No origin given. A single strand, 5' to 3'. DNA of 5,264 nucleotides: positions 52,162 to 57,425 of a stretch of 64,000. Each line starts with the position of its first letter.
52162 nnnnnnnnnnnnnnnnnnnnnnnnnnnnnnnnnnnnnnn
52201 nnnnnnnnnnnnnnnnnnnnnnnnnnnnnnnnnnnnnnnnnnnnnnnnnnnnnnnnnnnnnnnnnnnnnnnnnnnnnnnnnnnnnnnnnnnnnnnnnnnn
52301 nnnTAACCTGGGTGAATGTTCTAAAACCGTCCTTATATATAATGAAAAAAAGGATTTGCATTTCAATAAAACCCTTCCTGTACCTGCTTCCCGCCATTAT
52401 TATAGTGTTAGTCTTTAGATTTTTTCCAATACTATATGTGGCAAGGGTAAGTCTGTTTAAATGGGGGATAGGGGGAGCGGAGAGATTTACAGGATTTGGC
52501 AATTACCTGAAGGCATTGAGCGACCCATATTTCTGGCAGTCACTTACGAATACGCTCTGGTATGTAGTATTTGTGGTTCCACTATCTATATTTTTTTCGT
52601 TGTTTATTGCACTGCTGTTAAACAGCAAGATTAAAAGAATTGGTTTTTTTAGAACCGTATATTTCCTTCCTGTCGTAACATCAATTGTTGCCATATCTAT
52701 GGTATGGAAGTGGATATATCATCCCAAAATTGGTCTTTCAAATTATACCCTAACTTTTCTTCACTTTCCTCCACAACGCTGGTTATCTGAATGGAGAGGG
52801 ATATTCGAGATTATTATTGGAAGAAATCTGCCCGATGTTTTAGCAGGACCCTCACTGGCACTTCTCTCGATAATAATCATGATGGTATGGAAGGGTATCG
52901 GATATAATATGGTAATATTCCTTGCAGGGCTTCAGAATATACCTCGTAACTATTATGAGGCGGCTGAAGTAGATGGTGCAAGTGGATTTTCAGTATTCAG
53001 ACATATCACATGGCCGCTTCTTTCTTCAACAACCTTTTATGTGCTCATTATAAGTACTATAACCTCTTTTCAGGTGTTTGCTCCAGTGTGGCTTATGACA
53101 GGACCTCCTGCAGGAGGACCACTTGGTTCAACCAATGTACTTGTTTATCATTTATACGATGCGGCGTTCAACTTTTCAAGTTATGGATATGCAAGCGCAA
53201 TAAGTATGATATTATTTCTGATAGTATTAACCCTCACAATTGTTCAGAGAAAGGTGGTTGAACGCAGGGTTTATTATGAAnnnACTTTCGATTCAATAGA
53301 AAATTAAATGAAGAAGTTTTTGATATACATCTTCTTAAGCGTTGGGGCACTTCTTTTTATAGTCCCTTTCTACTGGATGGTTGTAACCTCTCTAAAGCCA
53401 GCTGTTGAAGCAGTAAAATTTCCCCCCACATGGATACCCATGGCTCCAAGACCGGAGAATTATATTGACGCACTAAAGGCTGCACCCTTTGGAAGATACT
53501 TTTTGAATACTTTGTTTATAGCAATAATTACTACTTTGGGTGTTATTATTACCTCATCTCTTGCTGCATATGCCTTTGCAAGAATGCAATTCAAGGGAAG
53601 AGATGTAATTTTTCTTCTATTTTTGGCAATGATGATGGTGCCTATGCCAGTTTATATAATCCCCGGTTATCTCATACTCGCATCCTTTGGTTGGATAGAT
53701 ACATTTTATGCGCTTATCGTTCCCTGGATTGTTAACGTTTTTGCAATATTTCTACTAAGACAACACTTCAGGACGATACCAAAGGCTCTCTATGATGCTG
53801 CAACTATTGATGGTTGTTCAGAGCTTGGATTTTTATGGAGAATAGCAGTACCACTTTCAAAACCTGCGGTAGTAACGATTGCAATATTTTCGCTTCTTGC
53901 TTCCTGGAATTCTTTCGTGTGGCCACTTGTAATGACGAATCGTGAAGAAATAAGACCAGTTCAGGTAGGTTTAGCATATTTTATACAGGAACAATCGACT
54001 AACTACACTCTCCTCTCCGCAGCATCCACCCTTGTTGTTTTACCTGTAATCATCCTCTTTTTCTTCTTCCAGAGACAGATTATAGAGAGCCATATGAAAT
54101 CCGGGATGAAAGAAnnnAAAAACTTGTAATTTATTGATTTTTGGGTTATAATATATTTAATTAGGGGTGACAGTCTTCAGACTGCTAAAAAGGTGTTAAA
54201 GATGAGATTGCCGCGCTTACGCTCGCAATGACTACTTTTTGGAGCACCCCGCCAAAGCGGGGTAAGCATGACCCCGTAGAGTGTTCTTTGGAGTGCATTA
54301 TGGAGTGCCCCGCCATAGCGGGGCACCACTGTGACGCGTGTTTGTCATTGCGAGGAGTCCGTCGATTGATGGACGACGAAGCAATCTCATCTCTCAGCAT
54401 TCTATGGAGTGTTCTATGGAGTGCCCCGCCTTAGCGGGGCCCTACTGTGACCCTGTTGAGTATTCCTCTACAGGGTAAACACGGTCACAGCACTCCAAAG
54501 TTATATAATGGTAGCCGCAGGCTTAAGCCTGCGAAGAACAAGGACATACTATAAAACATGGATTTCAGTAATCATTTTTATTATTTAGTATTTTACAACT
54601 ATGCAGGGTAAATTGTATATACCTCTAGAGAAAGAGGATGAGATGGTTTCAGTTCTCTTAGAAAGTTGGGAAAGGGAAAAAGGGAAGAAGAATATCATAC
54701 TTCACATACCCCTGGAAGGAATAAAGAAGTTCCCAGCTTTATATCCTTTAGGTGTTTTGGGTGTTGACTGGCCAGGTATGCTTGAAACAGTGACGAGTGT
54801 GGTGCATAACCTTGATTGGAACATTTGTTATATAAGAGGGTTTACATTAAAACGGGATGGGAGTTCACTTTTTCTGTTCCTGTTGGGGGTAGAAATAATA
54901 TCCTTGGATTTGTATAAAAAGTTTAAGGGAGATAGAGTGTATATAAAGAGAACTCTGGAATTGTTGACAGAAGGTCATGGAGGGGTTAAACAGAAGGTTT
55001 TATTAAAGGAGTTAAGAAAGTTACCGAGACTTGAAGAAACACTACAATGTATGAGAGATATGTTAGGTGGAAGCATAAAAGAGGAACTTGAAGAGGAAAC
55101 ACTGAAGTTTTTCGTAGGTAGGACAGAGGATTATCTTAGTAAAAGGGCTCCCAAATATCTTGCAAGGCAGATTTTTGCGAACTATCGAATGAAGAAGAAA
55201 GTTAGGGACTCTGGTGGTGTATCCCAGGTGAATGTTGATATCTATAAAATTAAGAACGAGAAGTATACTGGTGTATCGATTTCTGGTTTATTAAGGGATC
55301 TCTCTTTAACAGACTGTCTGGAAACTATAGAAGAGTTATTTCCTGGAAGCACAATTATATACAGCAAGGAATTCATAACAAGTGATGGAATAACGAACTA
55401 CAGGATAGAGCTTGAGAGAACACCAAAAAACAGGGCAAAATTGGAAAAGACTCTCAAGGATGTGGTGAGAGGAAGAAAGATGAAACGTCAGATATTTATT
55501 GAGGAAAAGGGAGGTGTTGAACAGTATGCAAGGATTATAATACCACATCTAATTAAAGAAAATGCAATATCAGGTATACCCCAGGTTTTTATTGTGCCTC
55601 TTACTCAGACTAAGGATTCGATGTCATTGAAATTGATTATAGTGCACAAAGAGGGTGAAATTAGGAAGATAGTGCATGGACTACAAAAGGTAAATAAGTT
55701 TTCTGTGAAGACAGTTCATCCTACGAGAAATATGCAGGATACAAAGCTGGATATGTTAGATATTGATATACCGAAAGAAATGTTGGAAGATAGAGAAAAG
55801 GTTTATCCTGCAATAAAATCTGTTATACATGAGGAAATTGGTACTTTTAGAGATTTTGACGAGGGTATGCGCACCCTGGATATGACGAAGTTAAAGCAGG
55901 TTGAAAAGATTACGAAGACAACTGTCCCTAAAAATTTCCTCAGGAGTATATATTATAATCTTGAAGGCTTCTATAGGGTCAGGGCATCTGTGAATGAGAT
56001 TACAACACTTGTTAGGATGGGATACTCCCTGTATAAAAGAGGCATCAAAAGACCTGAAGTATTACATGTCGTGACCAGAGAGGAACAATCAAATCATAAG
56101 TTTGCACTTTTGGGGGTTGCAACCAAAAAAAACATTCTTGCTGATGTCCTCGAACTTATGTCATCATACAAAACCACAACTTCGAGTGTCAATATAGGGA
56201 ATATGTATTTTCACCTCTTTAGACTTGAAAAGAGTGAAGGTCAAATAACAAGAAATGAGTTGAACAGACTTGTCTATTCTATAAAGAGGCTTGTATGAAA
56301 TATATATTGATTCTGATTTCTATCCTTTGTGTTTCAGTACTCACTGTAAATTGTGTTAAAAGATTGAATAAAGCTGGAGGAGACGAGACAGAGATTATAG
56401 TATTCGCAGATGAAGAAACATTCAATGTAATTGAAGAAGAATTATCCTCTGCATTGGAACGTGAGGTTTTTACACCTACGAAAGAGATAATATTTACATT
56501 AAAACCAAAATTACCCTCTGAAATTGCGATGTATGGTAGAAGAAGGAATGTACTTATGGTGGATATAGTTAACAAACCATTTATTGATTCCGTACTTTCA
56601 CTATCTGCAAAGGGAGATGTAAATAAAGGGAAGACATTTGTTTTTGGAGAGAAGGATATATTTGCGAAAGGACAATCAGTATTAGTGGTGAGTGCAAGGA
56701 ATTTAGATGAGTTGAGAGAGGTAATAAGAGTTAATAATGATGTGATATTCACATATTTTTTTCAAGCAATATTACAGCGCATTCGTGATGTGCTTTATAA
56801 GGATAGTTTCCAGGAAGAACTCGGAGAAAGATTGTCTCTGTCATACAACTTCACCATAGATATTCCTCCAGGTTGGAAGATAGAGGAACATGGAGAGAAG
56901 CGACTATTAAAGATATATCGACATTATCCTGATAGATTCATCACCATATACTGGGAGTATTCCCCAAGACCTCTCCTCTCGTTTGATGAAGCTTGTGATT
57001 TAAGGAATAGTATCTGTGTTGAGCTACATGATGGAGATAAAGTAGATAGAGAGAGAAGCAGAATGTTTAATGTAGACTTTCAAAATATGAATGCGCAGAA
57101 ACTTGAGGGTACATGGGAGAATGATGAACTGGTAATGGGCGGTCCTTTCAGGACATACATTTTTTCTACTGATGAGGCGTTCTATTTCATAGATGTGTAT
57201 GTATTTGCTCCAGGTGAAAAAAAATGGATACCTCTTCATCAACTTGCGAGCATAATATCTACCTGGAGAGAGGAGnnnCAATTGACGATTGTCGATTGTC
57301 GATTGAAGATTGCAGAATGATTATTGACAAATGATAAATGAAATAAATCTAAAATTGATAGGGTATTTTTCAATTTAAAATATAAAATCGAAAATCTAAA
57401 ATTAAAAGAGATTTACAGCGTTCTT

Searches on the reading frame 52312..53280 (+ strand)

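Call 57: search_protein_families(library=pfam, proteins=[window:52312-53280:+], max_evalue=0.5)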
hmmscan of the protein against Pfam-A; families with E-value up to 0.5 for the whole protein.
window:52312-53280:+ (323 aa): 1 family
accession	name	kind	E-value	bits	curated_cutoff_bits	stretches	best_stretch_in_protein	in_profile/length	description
PF00528.27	BPD_transp_1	-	1.7e-14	54.4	26.4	1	93-316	2-179/184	Binding-protein-dependent transport system inner membrane component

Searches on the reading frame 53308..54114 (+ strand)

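Call 57: search_protein_families(library=pfam, proteins=[window:53308-54114:+], max_evalue=0.5)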
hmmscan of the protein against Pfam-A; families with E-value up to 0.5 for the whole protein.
window:53308-54114:+ (269 aa): 2 families
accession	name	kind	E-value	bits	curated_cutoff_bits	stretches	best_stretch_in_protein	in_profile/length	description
PF00528.27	BPD_transp_1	-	1.5e-18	67.6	26.4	1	84-258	6-178/184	Binding-protein-dependent transport system inner membrane component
PF11694.13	DUF3290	-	0.42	11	31.3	0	68-110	17-59/144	Protein of unknown function (DUF3290)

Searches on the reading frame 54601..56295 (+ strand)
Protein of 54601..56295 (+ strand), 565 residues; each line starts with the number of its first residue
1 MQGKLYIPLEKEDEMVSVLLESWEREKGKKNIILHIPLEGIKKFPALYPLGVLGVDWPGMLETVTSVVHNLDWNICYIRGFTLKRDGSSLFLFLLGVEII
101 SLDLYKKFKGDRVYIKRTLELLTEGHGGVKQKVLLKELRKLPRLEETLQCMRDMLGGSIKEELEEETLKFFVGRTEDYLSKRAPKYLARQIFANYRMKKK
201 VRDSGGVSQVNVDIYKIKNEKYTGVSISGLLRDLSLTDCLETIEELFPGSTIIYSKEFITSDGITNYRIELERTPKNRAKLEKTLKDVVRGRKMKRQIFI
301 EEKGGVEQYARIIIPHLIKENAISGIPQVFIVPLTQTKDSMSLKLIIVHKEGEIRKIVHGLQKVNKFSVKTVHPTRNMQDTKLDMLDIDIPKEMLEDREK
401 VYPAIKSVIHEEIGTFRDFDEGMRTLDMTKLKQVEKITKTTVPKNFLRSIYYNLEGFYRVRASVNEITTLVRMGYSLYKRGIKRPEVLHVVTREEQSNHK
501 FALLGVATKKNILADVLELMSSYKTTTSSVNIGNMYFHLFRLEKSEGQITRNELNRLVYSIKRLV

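Call 57: search_protein_families(library=pfam, proteins=[window:54601-56295:+], max_evalue=0.5)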
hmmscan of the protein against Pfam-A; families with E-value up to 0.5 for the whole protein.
window:54601-56295:+ (565 aa): 2 families
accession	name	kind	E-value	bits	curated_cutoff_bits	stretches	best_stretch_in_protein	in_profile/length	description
PF13291.12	ACT_4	-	0.015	16.4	27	0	50-95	9-54/80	ACT domain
PF03413.25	PepSY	-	0.17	12.7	24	0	234-277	2-42/60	Peptidase propeptide and YPEB domain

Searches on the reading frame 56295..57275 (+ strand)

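Call 57: search_protein_families(library=pfam, proteins=[window:56295-57275:+], max_evalue=0.5)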
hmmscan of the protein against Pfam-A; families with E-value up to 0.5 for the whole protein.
window:56295-57275:+ (327 aa): 1 family
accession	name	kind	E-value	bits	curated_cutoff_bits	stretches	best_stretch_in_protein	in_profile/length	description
PF16125.10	DUF4837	-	7.8e-28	97.8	25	1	28-323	2-295/295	Domain of unknown function (DUF4837)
